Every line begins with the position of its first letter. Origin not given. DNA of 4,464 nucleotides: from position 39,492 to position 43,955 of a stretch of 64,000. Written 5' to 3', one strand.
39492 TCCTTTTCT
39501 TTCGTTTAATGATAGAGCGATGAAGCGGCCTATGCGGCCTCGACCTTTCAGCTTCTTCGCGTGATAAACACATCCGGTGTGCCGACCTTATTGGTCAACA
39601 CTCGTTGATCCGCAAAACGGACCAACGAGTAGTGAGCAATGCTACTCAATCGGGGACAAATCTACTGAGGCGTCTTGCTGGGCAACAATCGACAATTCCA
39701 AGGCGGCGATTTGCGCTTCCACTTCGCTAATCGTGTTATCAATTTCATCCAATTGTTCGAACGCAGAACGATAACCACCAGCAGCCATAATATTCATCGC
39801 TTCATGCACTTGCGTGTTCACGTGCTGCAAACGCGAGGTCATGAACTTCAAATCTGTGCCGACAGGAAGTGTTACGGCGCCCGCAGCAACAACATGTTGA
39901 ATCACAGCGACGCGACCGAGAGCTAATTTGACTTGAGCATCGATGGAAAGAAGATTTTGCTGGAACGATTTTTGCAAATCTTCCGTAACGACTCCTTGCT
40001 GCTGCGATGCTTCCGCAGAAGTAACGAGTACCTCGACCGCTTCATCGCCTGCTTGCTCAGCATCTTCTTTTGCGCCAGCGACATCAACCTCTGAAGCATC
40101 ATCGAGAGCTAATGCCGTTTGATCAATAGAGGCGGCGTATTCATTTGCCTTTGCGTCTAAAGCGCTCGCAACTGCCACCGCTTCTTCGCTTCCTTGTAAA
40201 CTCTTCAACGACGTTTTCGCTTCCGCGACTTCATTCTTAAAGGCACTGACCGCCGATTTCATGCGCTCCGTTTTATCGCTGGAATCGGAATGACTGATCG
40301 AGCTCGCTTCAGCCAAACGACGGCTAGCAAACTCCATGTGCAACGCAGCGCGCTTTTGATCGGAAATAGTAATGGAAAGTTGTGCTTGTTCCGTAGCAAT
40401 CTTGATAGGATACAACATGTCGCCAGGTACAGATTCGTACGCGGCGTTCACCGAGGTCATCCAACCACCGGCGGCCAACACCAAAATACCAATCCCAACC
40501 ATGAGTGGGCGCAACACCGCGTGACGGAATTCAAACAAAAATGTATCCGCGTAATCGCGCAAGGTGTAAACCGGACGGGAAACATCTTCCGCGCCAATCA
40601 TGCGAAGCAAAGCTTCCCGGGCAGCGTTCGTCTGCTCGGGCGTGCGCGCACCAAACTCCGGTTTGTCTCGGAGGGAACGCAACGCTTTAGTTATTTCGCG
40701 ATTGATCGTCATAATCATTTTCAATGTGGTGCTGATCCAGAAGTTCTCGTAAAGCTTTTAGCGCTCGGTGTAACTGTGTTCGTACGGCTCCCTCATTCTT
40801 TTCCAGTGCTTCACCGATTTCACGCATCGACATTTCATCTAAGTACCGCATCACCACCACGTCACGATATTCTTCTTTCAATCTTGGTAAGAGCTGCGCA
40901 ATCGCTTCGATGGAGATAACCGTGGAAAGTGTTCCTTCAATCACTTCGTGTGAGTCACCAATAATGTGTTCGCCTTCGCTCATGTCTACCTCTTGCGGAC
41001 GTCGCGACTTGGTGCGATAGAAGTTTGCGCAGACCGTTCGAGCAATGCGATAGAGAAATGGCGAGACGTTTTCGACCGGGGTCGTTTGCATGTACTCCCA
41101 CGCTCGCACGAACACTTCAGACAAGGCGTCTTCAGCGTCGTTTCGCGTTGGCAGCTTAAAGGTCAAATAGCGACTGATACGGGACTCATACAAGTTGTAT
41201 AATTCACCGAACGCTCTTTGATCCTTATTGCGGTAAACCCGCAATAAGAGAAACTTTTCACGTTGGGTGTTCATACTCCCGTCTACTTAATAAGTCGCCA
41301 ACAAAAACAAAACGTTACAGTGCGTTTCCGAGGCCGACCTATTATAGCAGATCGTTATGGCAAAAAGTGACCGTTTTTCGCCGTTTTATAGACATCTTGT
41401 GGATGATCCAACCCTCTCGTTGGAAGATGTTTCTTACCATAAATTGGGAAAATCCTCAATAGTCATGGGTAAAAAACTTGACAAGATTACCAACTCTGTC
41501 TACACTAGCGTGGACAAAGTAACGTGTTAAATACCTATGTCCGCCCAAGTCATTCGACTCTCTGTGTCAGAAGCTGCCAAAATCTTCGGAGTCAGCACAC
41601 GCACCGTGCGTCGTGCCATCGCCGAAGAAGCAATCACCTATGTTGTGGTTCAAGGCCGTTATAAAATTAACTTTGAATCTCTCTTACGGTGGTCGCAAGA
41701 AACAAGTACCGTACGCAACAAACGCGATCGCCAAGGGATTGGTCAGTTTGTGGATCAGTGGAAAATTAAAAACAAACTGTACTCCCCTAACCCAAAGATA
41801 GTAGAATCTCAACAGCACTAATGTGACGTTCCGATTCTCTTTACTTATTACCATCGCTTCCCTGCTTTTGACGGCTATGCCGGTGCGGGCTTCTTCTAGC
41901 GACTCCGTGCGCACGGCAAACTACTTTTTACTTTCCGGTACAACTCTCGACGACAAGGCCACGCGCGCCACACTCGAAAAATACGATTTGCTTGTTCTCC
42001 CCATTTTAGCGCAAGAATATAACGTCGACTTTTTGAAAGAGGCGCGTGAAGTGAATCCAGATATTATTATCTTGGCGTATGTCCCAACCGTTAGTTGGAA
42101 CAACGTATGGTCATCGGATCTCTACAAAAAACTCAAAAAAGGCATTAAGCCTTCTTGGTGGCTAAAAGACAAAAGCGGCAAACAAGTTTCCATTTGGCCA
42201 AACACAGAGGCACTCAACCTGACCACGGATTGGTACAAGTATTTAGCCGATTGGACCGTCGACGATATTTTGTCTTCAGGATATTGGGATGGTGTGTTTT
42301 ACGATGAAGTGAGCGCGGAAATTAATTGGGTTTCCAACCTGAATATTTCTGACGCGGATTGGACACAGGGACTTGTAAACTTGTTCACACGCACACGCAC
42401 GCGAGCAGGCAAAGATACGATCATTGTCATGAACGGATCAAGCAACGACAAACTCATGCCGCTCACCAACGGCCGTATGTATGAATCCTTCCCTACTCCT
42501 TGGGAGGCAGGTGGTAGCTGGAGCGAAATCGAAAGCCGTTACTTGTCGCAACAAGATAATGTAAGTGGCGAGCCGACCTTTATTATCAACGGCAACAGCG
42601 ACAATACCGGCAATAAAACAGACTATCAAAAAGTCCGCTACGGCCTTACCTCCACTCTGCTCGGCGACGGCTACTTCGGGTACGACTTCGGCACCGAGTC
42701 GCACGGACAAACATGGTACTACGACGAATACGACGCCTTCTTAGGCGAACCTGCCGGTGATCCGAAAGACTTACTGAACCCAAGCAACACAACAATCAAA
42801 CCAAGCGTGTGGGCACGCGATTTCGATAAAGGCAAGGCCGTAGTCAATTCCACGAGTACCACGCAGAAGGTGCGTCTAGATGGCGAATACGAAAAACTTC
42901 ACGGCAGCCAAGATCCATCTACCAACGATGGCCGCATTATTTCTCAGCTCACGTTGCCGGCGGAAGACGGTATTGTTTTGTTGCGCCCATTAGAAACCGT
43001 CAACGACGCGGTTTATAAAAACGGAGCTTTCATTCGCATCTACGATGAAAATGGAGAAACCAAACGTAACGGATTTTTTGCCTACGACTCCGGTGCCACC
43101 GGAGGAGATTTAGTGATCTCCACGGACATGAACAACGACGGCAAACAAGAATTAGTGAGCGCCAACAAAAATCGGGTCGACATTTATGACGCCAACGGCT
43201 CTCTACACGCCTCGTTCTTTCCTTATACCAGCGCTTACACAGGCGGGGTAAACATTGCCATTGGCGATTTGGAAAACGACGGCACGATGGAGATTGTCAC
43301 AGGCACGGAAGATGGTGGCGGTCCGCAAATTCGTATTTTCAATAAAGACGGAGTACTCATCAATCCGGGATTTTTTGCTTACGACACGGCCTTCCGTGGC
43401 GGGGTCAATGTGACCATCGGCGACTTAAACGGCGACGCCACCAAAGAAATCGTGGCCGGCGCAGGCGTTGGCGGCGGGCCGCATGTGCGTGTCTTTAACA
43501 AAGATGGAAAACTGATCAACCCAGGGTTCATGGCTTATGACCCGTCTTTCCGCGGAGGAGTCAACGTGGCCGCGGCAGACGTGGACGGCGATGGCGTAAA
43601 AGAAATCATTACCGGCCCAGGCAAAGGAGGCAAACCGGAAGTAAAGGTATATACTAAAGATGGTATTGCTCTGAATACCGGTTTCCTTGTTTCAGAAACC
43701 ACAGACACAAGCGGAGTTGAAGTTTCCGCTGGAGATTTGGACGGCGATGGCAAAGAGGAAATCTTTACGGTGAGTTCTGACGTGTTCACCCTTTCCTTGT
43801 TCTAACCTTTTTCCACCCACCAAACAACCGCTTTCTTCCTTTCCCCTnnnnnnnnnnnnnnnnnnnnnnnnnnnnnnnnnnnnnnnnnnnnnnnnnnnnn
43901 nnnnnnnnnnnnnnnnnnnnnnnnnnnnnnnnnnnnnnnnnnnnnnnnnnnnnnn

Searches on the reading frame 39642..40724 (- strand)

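Call 40: search_protein_families(library=pfam, proteins=[window:39642-40724:-], max_evalue=0.01)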
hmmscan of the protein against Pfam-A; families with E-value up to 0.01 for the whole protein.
window:39642-40724:- (360 aa): 3 families
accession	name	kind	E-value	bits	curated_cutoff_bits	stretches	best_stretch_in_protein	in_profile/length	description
PF18915.5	DUF5667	-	3.4e-13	50.3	27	1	98-188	2-77/99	Domain of unknown function (DUF5667)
PF07544.18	Med9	-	0.0023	18.4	26.9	0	319-351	39-71/80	RNA polymerase II transcription mediator complex subunit 9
PF11488.14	Lge1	-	0.0057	17.2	25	0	319-345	19-45/71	Transcriptional regulatory protein LGE1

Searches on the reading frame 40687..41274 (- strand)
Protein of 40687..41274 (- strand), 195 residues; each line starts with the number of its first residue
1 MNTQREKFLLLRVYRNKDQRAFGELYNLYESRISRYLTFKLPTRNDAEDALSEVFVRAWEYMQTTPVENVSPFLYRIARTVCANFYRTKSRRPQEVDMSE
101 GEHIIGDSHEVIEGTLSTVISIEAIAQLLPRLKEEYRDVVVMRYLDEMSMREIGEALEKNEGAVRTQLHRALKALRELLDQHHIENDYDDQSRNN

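Call 40: search_protein_families(library=pfam, proteins=[window:40687-41274:-], max_evalue=0.01)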
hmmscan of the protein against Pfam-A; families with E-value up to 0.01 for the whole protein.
window:40687-41274:- (195 aa): 4 families
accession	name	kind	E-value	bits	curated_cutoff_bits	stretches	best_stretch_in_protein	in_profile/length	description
PF08281.18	Sigma70_r4_2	-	3.6e-16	59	25.7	1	123-175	2-54/54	Sigma-70, region 4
PF04545.22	Sigma70_r4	-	1.4e-11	44.2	24.1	1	129-177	2-50/50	Sigma-70, region 4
PF04542.20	Sigma70_r2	-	2.1e-09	37.5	24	1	25-92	1-71/71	Sigma-70 region 2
PF06530.18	Phage_antitermQ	-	0.00018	21.9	26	1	122-182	53-113/118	Phage antitermination protein Q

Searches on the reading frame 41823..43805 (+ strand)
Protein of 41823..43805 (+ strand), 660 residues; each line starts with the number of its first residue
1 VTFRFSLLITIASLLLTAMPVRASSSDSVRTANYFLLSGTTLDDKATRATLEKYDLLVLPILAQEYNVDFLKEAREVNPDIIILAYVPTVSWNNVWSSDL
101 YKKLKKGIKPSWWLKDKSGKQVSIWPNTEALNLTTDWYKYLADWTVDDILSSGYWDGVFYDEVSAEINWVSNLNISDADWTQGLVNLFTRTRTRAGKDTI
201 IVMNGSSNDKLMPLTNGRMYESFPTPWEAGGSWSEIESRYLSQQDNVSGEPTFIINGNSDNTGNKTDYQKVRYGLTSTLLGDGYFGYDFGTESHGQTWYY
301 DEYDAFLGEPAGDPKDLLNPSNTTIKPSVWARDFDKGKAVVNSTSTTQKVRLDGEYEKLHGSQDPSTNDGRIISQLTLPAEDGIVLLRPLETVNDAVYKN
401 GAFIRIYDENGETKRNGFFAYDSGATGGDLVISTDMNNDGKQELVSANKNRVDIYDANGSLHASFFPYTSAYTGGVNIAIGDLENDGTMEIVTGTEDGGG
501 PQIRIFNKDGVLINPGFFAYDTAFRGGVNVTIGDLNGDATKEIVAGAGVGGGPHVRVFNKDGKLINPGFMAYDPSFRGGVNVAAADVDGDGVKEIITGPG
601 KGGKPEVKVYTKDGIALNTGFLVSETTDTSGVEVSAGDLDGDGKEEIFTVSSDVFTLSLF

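Call 40: search_protein_families(library=pfam, proteins=[window:41823-43805:+], max_evalue=0.01)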
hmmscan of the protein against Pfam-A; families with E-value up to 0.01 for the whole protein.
window:41823-43805:+ (660 aa): 5 families
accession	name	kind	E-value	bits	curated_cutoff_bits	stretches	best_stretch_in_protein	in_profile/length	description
PF14885.12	GHL15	-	3.9e-27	96.3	27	1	75-338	1-271/271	Hypothetical glycosyl hydrolase family 15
PF13517.12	FG-GAP_3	-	5.5e-19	69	26.9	2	435-492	1-60/61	FG-GAP-like repeat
PF01839.29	FG-GAP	-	1.6e-09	37.9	22.1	0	631-648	2-19/37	FG-GAP repeat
PF12256.14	TcdB_toxin_midN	-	0.0012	18.6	24.8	0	571-601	18-50/181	Insecticide toxin TcdB middle/N-terminal region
PF14783.12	BBS2_Mid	-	0.0013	19.2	27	0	478-512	2-33/108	Ciliary BBSome complex subunit 2, middle region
